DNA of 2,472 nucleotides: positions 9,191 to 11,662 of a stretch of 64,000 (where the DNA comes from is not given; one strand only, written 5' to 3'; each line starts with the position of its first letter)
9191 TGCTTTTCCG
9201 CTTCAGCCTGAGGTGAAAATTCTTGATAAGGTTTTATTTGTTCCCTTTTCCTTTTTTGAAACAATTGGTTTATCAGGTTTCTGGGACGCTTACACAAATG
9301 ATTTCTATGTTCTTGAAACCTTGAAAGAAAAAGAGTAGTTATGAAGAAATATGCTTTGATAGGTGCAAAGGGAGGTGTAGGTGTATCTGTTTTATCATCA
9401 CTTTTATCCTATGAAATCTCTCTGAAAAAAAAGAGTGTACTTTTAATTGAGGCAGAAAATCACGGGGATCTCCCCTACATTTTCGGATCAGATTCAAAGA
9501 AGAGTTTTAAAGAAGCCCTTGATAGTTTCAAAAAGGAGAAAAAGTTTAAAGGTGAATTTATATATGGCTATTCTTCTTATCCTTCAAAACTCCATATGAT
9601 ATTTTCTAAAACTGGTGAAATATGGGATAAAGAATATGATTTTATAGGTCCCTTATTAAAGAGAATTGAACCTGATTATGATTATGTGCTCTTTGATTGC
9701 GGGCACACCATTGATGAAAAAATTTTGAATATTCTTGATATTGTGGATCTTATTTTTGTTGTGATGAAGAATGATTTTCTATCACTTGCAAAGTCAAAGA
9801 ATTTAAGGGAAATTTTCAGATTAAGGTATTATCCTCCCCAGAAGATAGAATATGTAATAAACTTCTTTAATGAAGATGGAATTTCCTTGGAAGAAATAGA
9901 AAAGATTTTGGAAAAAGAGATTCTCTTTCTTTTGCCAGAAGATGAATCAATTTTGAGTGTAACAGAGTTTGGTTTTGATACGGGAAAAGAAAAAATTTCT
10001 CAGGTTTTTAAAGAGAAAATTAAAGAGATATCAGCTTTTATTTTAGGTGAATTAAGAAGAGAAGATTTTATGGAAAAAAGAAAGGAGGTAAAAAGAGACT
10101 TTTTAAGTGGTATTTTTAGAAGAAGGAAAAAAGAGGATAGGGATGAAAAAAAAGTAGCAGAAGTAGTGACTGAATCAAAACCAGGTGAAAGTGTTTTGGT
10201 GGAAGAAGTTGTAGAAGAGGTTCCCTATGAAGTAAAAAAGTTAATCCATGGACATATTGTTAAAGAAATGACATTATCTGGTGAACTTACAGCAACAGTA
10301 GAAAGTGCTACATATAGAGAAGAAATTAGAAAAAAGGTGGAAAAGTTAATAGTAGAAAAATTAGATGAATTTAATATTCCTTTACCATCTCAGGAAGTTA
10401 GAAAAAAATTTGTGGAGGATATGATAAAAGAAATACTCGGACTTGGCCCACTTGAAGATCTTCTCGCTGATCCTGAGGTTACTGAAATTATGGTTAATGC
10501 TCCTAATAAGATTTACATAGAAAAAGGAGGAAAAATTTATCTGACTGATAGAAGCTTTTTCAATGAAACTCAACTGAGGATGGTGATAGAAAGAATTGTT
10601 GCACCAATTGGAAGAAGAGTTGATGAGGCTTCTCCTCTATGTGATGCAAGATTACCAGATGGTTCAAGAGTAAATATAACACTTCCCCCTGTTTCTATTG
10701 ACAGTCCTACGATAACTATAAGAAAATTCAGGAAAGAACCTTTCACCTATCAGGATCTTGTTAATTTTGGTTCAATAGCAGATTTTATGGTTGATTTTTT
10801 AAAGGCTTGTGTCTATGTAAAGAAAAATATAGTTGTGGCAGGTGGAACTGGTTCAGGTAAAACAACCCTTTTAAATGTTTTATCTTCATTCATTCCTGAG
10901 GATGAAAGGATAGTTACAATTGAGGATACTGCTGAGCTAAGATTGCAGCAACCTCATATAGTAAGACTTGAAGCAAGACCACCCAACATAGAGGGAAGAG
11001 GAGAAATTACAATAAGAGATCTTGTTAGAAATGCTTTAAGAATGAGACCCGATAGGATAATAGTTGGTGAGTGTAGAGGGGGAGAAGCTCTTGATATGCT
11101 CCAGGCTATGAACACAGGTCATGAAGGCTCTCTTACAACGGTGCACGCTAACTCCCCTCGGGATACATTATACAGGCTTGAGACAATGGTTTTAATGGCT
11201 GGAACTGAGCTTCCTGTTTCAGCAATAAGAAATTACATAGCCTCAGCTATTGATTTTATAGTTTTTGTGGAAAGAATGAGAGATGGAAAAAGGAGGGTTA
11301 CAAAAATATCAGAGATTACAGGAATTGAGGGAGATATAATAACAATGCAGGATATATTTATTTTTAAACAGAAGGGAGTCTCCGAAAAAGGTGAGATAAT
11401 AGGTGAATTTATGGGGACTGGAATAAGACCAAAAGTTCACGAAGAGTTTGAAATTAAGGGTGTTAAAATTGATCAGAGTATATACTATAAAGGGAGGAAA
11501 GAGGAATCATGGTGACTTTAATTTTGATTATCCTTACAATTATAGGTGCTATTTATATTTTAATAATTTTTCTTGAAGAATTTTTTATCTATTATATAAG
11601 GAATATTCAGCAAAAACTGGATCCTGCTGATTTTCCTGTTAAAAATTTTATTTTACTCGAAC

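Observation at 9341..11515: CpaE-like pseudo-ATPase fused to CpaF/TadA motor ATPase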

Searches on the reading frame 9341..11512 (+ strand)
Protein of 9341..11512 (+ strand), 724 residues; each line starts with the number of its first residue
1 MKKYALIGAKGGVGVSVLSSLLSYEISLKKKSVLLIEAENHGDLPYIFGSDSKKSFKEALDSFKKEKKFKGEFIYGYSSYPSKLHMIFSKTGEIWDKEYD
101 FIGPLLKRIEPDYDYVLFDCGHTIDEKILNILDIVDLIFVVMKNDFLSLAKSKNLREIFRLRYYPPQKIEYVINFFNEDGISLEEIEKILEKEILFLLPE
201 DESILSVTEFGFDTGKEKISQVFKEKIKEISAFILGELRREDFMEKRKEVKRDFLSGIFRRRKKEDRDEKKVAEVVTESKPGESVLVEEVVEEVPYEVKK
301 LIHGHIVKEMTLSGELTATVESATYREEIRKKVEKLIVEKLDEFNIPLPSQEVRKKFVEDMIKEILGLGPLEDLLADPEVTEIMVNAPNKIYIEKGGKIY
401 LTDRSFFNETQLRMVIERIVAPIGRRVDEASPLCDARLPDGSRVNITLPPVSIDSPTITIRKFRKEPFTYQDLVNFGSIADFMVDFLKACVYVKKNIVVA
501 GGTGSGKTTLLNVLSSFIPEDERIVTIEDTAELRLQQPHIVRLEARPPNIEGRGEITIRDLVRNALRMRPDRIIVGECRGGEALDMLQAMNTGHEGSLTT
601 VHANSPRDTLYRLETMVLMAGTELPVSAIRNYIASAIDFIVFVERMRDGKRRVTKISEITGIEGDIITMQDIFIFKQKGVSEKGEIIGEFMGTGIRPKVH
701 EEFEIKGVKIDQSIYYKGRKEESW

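Call 3: search_protein_families(library=pfam, proteins=[window:9341-11512:+], max_evalue=1)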
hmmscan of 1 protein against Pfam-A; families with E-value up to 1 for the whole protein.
window:9341-11512:+ (724 aa): 26 families (the best 25 are shown)
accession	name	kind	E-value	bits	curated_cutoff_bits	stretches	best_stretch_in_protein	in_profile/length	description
PF00437.27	T2SSE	-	1.3e-63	215.4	24.9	1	367-641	4-273/370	Type II/IV secretion system protein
PF13614.12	AAA_31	-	2.4e-10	41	27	1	2-152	2-157/177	AAA domain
PF01656.29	CbiA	-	5.3e-06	26.8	25.4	1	5-204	2-115/125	CobQ/CobB/MinD/ParA nucleotide binding domain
PF06564.18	CBP_BcsQ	-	8.5e-05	22.6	21.3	1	1-146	1-149/234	Cellulose biosynthesis protein BcsQ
PF00005.33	ABC_tran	-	0.00011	23.2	25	1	490-530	7-47/137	ABC transporter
PF13476.12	AAA_23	-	0.0011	20.1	27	1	474-514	5-39/201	AAA domain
PF06414.18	Zeta_toxin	-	0.0031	17.4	22.3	1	495-545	17-66/199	Zeta toxin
PF01580.24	FtsK_SpoIIIE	-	0.0038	17.1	24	1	482-514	30-59/221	FtsK/SpoIIIE family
PF10609.15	ParA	-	0.0092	15.9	27.1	1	3-55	5-58/246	NUBPL iron-transfer P-loop NTPase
PF13401.12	AAA_22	-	0.015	16.1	27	1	494-549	5-45/130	AAA domain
PF03029.23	ATP_bind_1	-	0.019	15.2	27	1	499-524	1-26/240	Conserved hypothetical ATP binding protein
PF13521.12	AAA_28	-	0.032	14.9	27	1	497-517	2-22/164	AAA domain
PF00270.35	DEAD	-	0.041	14.1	26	1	492-537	12-61/167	DEAD/DEAH box helicase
PF13191.12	AAA_16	-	0.065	14.2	32.6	1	495-531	25-61/167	AAA ATPase domain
PF20720.3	nSTAND3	-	0.07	13.3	27.2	1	494-533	17-57/155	Novel STAND NTPase 3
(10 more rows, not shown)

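Call 4: search_protein_families(library=ncbifam, proteins=[window:9341-11512:+], max_evalue=1)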
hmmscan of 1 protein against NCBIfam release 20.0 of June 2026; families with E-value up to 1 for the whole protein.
window:9341-11512:+ (724 aa): 52 families (the best 25 are shown)
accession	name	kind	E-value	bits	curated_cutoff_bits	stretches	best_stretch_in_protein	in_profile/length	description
TIGR03819.1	heli_sec_ATPase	hypoth_equivalog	2.3e-102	342.7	373.15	1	351-657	35-339/340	TadA family conjugal transfer-associated ATPase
TIGR02788.1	VirB11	equivalog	1.3e-73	247.7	249.95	2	484-656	134-306/308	P-type DNA transfer ATPase VirB11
TIGR02782.1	TrbB_P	equivalog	6.1e-66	222.8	304.55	1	371-663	14-297/303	P-type conjugative transfer ATPase TrbB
NF010475.0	PRK13900.1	equivalog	1.1e-63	215.4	389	2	484-656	150-322/333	type IV secretion system ATPase VirB11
NF058587.1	archaellum_moto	equivalog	5.1e-63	213.6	550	1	313-675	93-449/527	archaellum flagellar ATPase motor FlaI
NF010469.0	PRK13894.1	subfamily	2.9e-57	194.4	508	1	370-663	26-311/320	conjugal transfer ATPase TrbB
NF010407.0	PRK13833.1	subfamily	8.2e-47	160.2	499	1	374-663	25-304/323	conjugal transfer protein TrbB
NF010425.0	PRK13851.1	equivalog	3.8e-41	141.1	461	2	484-647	152-316/344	type IV secretion system protein VirB11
NF053672.1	bindosome_BasE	exception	4.3e-40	137.9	1000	1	355-665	126-433/512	bindosome assembly system ATPase subunit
NF041000.1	ATPase_ComGA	equivalog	1.4e-17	63.6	300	1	496-618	130-247/267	competence type IV pilus ATPase ComGA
NF007755.0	PRK10436.1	equivalog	5.6e-15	54.9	617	1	481-618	206-337/465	type II secretion system protein GspE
TIGR02525.1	plasmid_TraJ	equivalog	4.8e-14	52.1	368.3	1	497-653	152-307/372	plasmid transfer ATPase TraJ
TIGR02533.1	type_II_gspE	equivalog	1.8e-13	50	630.25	1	471-616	220-359/486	type II secretion system ATPase GspE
TIGR01420.1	pilT_fam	subfamily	2.5e-13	50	319.1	1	496-616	124-242/343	PilT/PilU family type 4a pilus ATPase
TIGR02538.1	type_IV_pilB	equivalog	2.9e-12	46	675.65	1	487-617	309-433/564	type IV-A pilus assembly ATPase PilB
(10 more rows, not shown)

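Call 8: find_homologous_proteins(query=window:9341-11512:+, max_evalue=0.00001)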
Query window:9341-11512:+ (724 aa): 7980 proteins with E <= 0.00001 among 8000 candidates; the best 120 are listed.
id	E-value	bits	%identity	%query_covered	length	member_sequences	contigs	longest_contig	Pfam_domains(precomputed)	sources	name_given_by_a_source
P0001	0.0e+0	1572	98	100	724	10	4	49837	PF01656.30,PF00437.27,PF13614.13,PF27713.1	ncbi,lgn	ncbi:MAG: ATPase, T2SS/T4P/T4SS family [candidate division WOR-3 bacterium]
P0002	0.0e+0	1357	83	100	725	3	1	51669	PF01656.30,PF00437.27,PF13614.13,PF06564.19,PF02374.22,PF27713.1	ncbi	ncbi:MAG: ATPase, T2SS/T4P/T4SS family [Candidatus Hydrothermales bacterium]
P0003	0.0e+0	1322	-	-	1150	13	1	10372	PF06745.20,PF00270.36,PF07693.21,PF16796.12,PF13604.13,PF13401.13,PF13238.13,PF00448.29,PF27713.1,PF13191.13,PF06414.19,PF10412.16,PF07724.21,PF04665.19,PF13476.13,PF13521.13,PF01580.25,PF25199.2,PF00437.27,PF13245.13,PF13555.13,PF14532.13,PF03215.22,PF00158.33,PF00005.34,PF12775.14,PF20720.4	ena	-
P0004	0.0e+0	1322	80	100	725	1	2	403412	PF01656.30,PF00437.27,PF13614.13,PF00005.34,PF06564.19,PF27713.1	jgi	jgi:pilus assembly protein CpaF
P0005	0.0e+0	1304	80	99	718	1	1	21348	PF01656.30,PF00437.27,PF13614.13,PF27713.1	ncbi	-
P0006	0.0e+0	1273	77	100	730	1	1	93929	PF01656.30,PF00437.27,PF13614.13,PF06564.19,PF27713.1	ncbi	-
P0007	1.4e-290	984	62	99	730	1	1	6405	PF01656.30,PF00437.27,PF13614.13,PF00005.34,PF27713.1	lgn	-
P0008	2.0e-282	957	62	96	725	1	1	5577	PF00437.27,PF13614.13,PF27713.1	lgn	-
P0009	1.5e-278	944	-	-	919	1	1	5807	PF27228.1,PF00437.27,PF00005.34,PF13245.13,PF13521.13,PF13555.13,PF13401.13,PF03029.24,PF01078.28,PF27713.1,PF13191.13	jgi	jgi:pilus assembly protein CpaF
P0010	1.7e-259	881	-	-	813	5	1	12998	PF16796.12,PF00437.27,PF13604.13,PF13245.13,PF13555.13,PF13401.13,PF27713.1,PF13191.13,PF06414.19,PF07724.21,PF00005.34,PF12775.14,PF13521.13,PF01580.25,PF25199.2,PF20720.4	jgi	jgi:pilus assembly protein CpaF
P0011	2.5e-169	583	45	84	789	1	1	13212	PF10609.16,PF01656.30,PF00437.27,PF13614.13,PF27713.1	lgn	-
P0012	1.7e-168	580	42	99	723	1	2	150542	PF10609.16,PF01656.30,PF00437.27,PF13614.13,PF00005.34,PF13401.13,PF27713.1,PF13191.13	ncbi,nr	ncbi:MAG: Flp pilus assembly complex ATPase component [Proteobacteria bacterium]|nr:Flp pilus assemb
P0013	6.0e-168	579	42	98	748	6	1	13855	PF01656.30,PF00437.27,PF13614.13,PF27713.1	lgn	-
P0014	4.9e-167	576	42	99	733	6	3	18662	PF10609.16,PF01656.30,PF00437.27,PF13614.13,PF27713.1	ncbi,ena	-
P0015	5.4e-167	575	44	99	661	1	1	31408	PF10609.16,PF01656.30,PF00437.27,PF13614.13,PF27713.1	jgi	jgi:Flp pilus assembly CpaF family ATPase/MinD-like ATPase involved in chromosome partitioning or fl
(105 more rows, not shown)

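Call 40: predict_structure(alignment_id=A2)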
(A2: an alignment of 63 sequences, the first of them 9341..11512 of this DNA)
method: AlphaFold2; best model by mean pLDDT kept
length: 724 residues; sequences in the alignment: 63
mean_pLDDT: 81.1   pTM: 0.53
mean pLDDT of the five models: 81.1, 80.5, 79.1, 78.7, 77.2
residues with pLDDT >= 90: 248; 70-90: 350; 50-70: 77; < 50: 49
segments of 3 or more residues with pLDDT < 50: 251-292
pLDDT, mean of each block of 10 residues (from residue 1): 93 92 92 91 86 86 86 78 84 85 89 94 90 93 92 90 87 89 89 89 88 89 93 89 69 37 34 31 29 62 74 58 70 83 73 80 71 80 88 80 81 77 71 76 82 85 77 91 96 95 88 91 75 73 62 59 62 85 85 89 94 89 85 94 90 95 92 94 87 93 91 88 63
secondary structure, 60 per line:
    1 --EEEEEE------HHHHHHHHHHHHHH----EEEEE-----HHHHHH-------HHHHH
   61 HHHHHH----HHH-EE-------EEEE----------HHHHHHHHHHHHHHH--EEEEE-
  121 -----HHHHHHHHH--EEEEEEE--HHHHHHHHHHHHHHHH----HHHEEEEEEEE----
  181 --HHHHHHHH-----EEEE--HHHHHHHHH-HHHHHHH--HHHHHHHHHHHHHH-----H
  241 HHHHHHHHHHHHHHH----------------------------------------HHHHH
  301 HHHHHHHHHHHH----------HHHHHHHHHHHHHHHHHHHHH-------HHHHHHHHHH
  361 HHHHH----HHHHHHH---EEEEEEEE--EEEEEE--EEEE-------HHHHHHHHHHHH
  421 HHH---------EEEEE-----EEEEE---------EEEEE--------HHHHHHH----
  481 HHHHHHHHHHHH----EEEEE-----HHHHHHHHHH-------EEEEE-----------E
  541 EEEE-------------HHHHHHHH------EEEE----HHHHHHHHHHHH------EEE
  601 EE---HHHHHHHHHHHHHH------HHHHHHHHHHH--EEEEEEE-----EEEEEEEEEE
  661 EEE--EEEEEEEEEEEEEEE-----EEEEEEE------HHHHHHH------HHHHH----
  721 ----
elements in order (helices of 4 or more, strands of 3 or more residues): E3-8 H15-28 E33-37 H43-48 H56-66 E84-87 H98-112 E115-119 H126-134 E137-143 H146-161 E169-176 H183-190 E196-199 H202-210 H212-218 H221-234 H240-255 H296-312 H323-343 H351-365 H370-376 E380-387 E390-395 E398-401 H409-423 E433-437 E443-447 E457-461 H470-476 H481-492 E497-501 H507-516 E524-528 E540-544 H558-565 E572-575 H580-591 E598-602 H606-619 H626-636 E639-645 E651-663 E666-680 E686-692 H699-705 H712-716

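Call 44: find_related_loci(query=A2, collection=genome_contigs, flank=8000)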
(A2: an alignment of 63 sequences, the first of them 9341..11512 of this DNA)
Query A2 (724 aa) in genome_contigs; peptide patterns used: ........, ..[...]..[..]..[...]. (x = any residue, [..] = any of these).
600 stretches matched a pattern (row limit reached: there are more); 600 encode a relative of the query (tblastn E <= 1e-3); the best 80 are kept; 80 distinct loci.
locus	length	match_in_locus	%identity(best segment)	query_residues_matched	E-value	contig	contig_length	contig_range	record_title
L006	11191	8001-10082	41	22-715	6e-161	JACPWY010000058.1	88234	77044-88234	MAG: Deltaproteobacteria bacterium isolate NC_groundwater_823_Pr1_B-0.1um_55_34 Montesol18_Bp1_scaffold_1371387, whole g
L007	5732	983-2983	42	42-715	1e-161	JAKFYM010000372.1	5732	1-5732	MAG: Bdellovibrionales bacterium isolate ND5_Bin_65 ND5_0016777, whole genome shotgun sequence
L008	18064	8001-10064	41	22-715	1e-159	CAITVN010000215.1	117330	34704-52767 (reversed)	MAG: Oligoflexia bacterium isolate LJ_bin-4497 genome assembly, contig: bin-4497:215/244, whole genome shotgun sequence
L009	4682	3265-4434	62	328-716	3e-163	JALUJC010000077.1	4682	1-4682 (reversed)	MAG: candidate division WOR-3 bacterium isolate S144_metabat1_scaf2bin.043 S144_NODE_16975_length_4682_cov_1.440834, who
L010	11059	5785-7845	40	30-715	2e-158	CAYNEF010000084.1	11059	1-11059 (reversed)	MAG TPA_asm: uncultured Pseudobdellovibrionaceae bacterium isolate SRP278252_co1_294 genome assembly, contig: NODE_10677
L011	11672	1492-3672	40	5-720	3e-158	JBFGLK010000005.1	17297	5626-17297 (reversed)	MAG: Candidatus Promineifilaceae bacterium isolate Mix_sand03.2021.01.D.81 k141_155573_length_17297_cov_9.9785, whole ge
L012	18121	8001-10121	41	10-715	4e-158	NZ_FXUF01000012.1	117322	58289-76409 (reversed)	Anoxynatronum buryatiense strain Su22 Ga0139014_112, whole genome shotgun sequence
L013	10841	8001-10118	39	10-717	2e-157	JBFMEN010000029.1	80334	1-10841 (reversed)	MAG: Candidatus Omnitrophota bacterium isolate MAG246 MAG246_29, whole genome shotgun sequence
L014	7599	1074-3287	38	2-715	2e-157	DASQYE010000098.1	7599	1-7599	MAG TPA_asm: Pyrinomonadaceae bacterium isolate SMAG_U11057 k141_54874, whole genome shotgun sequence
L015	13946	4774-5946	61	326-717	1e-156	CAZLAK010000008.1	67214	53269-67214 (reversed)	MAG TPA_asm: uncultured Pelotomaculum sp. isolate binchicken_co193_71 genome assembly, contig: NODE_144_length_67214_cov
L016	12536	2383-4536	39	5-717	7e-157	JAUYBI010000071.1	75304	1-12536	MAG: Candidatus Omnitrophota bacterium isolate C19_metabat.bin.11_sub C19_k141_9785, whole genome shotgun sequence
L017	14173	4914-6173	56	298-717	4e-155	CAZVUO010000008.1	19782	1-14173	MAG TPA_asm: uncultured bacterium isolate binchicken_co22_256 genome assembly, contig: NODE_2941_length_19782_cov_766.46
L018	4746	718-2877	40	2-715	9e-159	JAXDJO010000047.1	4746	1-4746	MAG: Actinomycetota bacterium isolate BP_573 scaffold_6026600, whole genome shotgun sequence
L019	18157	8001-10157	38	2-715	7e-154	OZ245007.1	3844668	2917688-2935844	MAG: Nitrospirales bacterium isolate 19ccb834-f646-48bc-9748-f2f8cc2f9f8a genome assembly, chromosome: 1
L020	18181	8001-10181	41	5-715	6e-154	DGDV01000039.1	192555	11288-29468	MAG TPA_asm: Firmicutes bacterium UBA3943 UBA3943_contig_1068, whole genome shotgun sequence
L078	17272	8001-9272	56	292-717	6e-142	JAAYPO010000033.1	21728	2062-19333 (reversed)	MAG: Clostridiaceae bacterium isolate AS22ysBPME_234 47129_AS22, whole genome shotgun sequence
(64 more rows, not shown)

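Call 66: search_solved_structures(query=L078:6583-7860:+, max_evalue=0.00001, show_alignments=2)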
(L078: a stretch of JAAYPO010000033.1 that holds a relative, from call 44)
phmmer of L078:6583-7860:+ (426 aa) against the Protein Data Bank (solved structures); distinct sequences matched with E-value up to 0.00001: 246 (the best 60 are shown).
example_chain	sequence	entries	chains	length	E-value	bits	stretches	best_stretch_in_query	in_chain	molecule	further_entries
9xzo_A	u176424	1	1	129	1.5e-23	86.6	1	33-149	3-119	De novo protein M1X0B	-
9rhz_C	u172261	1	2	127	1.1e-21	80.5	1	31-144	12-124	Chemotaxis protein CheY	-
4iga_A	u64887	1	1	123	7.9e-21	77.7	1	32-145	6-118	Chemotaxis protein CheY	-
1tmy_A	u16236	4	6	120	9.7e-21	77.4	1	33-145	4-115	CHEY PROTEIN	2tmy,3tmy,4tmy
1u0s_Y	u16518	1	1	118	1.1e-20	77.2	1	33-145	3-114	Chemotaxis protein cheY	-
6c40_B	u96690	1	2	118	5.3e-20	75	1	33-145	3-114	Chemotaxis protein CheY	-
4qyw_A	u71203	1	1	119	1.8e-19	73.2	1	33-145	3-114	Chemotaxis protein CheY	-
1a04_A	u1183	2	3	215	2.3e-19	72.9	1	29-154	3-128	NITRATE/NITRITE RESPONSE REGULATOR PROTEIN NARL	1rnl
6ekg_Y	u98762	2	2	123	1.6e-18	70.1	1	31-142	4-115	Chemotaxis protein CheY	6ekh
3ea0_A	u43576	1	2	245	1.7e-18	70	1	172-402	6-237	ATPase, ParA family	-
7od9_B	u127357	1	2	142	2e-18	69.8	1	31-142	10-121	Response regulator receiver protein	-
6er7_A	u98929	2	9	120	2.4e-18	69.5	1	32-148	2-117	120aa long hypothetical chemotaxis protein (CheY)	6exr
7ve6_A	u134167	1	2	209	1.1e-17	67.4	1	31-153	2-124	Response regulator protein VraR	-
1dz3_A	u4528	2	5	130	1.3e-17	67.1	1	31-151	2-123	Stage 0 sporulation protein A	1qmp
5hev_A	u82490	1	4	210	1.4e-17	67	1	32-149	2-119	Response regulator protein VraR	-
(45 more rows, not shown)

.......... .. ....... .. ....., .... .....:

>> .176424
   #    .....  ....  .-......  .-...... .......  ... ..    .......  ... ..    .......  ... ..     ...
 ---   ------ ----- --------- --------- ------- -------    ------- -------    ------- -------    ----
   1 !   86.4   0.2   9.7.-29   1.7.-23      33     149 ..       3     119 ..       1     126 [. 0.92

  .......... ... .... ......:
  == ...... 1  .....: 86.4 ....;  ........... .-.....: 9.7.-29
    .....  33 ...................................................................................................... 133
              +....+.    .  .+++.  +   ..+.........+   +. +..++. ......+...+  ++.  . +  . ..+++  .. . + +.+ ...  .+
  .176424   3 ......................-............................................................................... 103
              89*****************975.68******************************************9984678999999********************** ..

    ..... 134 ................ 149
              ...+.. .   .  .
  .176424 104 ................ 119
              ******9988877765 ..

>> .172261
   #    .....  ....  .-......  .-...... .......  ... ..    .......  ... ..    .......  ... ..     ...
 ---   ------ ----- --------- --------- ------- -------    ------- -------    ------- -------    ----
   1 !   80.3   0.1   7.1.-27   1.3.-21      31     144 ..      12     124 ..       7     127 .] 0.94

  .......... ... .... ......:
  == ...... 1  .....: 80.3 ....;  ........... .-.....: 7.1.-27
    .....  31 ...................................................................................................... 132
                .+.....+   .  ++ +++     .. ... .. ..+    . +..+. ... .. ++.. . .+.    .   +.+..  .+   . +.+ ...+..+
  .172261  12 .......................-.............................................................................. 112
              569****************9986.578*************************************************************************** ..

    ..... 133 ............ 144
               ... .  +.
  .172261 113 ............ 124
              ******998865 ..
